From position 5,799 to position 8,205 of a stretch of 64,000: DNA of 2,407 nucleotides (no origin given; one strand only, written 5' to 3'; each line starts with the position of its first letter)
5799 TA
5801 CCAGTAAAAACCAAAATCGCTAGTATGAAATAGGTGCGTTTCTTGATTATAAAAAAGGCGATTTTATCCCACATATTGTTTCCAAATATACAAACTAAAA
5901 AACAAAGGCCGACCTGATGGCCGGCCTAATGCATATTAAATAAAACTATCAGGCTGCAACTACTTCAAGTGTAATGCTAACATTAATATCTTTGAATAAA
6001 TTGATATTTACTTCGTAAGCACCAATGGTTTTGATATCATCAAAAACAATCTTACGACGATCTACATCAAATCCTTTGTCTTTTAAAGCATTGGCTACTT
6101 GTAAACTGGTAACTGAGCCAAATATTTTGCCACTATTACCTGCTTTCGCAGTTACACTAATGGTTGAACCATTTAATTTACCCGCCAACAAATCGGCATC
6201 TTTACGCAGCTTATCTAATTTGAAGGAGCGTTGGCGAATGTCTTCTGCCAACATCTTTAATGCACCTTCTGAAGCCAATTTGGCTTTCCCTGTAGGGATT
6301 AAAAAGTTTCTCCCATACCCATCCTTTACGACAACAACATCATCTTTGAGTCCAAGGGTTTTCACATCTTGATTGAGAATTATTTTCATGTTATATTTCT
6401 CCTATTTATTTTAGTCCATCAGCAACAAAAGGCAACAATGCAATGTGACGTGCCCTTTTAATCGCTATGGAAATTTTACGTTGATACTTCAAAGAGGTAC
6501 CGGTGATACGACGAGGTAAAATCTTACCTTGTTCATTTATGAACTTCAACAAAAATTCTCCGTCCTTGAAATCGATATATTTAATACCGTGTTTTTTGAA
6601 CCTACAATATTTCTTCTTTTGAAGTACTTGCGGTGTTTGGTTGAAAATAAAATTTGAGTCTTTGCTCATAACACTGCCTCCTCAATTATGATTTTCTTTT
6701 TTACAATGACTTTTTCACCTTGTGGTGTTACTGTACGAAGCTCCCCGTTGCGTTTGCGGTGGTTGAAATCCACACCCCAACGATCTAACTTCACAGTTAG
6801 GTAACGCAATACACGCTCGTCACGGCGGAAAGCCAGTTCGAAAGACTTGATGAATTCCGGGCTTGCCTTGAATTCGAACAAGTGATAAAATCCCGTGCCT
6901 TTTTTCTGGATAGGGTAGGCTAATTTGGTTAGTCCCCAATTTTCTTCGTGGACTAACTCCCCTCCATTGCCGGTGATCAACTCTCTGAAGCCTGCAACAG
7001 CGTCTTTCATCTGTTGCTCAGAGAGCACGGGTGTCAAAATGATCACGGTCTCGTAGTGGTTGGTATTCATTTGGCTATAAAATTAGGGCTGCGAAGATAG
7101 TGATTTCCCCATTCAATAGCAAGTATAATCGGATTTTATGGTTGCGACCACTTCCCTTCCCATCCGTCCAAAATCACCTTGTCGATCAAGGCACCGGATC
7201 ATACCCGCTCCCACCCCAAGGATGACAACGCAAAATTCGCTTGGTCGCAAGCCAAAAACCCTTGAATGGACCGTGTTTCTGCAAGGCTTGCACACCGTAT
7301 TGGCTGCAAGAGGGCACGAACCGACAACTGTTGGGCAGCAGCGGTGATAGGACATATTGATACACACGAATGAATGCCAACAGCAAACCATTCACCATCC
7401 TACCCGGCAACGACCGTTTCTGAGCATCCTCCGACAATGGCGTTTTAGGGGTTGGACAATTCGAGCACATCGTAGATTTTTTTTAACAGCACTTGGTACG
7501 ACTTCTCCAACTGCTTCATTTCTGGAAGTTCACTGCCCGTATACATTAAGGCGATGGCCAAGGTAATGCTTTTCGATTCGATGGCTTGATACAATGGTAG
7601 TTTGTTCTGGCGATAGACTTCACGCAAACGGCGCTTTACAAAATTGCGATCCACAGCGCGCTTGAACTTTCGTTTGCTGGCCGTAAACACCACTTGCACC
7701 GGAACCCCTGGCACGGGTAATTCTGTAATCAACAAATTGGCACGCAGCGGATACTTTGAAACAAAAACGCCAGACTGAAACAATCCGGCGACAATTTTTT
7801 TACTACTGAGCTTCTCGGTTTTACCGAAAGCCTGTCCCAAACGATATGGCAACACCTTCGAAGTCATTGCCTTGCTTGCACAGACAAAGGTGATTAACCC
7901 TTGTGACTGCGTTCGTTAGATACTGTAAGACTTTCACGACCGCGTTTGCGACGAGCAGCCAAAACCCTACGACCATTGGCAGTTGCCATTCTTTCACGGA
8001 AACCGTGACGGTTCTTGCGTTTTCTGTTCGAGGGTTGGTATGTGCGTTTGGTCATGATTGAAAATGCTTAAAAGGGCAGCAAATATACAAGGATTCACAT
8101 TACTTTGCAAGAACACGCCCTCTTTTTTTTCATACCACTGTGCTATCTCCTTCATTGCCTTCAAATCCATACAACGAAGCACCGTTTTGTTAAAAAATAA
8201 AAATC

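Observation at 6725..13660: ~7-kb higher-GC block of core genes with a breakpoint inside rpsF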

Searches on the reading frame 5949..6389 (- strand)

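Call 7: search_protein_families(library=ncbifam, proteins=[window:5949-6389:-])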
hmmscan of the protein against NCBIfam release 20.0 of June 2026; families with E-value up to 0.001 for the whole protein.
window:5949-6389:- (146 aa): 2 families
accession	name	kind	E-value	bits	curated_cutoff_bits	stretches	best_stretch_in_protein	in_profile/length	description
TIGR00158.1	L9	equivalog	8.3e-37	126.9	58.6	1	1-145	1-147/148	50S ribosomal protein L9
NF011110.0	PRK14538.1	equivalog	1.6e-20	72.8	707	1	1-144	689-833/838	putative bifunctional signaling protein/50S ribosomal protein L9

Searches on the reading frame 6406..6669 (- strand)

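Call 7: search_protein_families(library=ncbifam, proteins=[window:6406-6669:-])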
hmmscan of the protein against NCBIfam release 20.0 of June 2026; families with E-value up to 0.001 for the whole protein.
window:6406-6669:- (87 aa): 1 family
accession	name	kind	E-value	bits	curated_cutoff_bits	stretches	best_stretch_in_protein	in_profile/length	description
TIGR00165.1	S18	equivalog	1.5e-30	105.2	38.75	1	17-84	3-70/70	30S ribosomal protein S18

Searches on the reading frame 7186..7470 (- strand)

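Call 7: search_protein_families(library=ncbifam, proteins=[window:7186-7470:-])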
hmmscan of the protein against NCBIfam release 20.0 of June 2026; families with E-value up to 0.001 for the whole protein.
window:7186-7470:- (94 aa): 1 family
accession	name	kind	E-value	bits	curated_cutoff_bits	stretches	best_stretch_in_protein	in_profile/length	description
TIGR00278.2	TIGR00278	equivalog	1.3e-25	89.1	40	1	29-88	3-62/64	membrane protein insertion efficiency factor YidD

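Call 44: search_protein_families(library=pfam, proteins=[window:7186-7470:-], max_evalue=0.01)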
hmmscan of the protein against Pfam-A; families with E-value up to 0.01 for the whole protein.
window:7186-7470:- (94 aa): 1 family
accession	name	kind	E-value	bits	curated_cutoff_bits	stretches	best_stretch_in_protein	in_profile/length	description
PF01809.23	YidD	-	1.3e-31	108.6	27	1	29-93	3-67/67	Putative membrane protein insertion efficiency factor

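Call 84: search_protein_families(library=phrogs, proteins=[window:7186-7470:-], max_evalue=0.001)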
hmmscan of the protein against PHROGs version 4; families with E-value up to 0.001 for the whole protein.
window:7186-7470:- (94 aa): 0 families

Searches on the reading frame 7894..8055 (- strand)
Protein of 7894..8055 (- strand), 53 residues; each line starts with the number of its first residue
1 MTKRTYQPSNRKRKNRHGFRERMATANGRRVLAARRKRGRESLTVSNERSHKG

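Call 7: search_protein_families(library=ncbifam, proteins=[window:7894-8055:-])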
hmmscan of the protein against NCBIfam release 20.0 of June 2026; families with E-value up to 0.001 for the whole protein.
window:7894-8055:- (53 aa): 1 family
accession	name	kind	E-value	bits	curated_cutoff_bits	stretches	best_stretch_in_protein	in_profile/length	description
TIGR01030.1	rpmH_bact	equivalog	1.3e-20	73.3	37.65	1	2-45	1-44/44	50S ribosomal protein L34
